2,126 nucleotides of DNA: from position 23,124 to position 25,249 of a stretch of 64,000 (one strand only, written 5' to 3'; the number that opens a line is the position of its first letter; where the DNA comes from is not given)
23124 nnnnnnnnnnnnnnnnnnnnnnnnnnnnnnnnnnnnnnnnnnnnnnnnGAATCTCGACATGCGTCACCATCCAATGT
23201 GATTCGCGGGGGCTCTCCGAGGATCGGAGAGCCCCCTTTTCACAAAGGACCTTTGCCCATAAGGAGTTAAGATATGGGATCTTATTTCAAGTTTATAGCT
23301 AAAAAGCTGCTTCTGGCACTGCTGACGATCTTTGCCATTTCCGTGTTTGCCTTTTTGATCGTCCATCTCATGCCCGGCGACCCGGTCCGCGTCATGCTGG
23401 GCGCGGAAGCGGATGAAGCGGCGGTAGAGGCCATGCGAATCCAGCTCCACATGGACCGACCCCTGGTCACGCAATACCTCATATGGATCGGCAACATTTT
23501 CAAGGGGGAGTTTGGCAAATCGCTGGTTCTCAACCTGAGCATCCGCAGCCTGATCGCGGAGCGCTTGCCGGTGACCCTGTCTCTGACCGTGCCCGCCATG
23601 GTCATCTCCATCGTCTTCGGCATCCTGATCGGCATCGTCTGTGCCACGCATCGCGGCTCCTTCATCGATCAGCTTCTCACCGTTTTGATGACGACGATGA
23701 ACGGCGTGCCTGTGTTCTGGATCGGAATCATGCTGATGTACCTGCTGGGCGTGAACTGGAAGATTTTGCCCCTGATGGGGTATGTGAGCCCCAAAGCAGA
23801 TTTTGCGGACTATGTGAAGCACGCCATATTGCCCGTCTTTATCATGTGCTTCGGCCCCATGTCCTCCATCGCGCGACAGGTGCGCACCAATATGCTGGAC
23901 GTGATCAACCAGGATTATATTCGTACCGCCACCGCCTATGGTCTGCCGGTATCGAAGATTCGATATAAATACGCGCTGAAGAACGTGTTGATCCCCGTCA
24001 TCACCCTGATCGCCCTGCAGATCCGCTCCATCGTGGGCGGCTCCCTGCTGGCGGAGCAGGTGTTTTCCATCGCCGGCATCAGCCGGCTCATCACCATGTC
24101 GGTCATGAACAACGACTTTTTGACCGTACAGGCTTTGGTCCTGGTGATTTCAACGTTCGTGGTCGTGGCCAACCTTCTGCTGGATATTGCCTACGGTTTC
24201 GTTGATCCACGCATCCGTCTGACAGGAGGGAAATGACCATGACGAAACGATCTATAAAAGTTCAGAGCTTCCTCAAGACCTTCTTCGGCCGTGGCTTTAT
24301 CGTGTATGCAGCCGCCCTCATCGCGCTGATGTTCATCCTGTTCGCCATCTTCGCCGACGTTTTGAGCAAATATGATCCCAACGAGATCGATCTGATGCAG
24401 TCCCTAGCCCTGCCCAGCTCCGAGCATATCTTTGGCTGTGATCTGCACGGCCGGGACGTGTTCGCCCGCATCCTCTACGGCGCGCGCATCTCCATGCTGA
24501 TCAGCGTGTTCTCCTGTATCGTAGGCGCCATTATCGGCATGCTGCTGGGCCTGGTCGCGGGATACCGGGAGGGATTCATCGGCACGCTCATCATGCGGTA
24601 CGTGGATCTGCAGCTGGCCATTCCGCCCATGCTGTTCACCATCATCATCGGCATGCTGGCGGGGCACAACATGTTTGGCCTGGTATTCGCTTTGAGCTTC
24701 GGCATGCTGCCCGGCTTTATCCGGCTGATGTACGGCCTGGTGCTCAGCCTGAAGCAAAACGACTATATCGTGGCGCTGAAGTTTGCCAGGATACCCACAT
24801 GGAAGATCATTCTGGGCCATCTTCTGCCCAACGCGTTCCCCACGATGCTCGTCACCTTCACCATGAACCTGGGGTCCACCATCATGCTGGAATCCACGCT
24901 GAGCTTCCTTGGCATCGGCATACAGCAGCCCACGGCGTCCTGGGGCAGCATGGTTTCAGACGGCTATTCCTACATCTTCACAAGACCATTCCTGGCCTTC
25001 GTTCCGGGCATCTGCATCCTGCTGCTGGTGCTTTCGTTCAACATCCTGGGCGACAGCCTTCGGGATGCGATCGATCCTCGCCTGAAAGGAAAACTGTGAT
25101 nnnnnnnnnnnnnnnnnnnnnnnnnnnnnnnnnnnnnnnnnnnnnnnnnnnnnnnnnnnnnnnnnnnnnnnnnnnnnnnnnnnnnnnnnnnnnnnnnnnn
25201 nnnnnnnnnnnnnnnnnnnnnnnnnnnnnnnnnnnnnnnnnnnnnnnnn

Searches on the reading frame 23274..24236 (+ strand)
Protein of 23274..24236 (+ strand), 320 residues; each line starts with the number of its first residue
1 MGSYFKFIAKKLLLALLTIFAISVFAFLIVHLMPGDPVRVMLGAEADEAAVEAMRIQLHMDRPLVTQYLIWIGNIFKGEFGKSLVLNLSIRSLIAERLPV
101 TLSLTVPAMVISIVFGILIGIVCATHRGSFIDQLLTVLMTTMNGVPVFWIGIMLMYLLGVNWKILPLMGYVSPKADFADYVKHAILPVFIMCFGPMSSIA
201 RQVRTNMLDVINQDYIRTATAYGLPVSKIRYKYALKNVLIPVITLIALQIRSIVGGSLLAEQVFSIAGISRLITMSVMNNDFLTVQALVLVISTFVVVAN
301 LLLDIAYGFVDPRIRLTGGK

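Call 77: search_protein_families(library=pfam, proteins=[window:23274-24236:+], max_evalue=0.0001)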
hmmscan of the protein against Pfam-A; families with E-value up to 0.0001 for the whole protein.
window:23274-24236:+ (320 aa): 2 families
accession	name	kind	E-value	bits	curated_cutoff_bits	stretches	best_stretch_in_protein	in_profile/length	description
PF00528.27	BPD_transp_1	-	8.9e-37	127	26.4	1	116-315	1-183/184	Binding-protein-dependent transport system inner membrane component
PF19300.4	BPD_transp_1_N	-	1.9e-14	54.2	23.8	1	5-105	2-114/114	Binding-prot-dependent transport system membrane comp, N-term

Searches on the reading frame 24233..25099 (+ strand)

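Call 77: search_protein_families(library=pfam, proteins=[window:24233-25099:+], max_evalue=0.0001)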
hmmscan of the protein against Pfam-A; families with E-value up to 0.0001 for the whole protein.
window:24233-25099:+ (288 aa): 1 family
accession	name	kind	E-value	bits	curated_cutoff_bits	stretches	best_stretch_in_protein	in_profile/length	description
PF00528.27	BPD_transp_1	-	1.2e-28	100.5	26.4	1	102-285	1-183/184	Binding-protein-dependent transport system inner membrane component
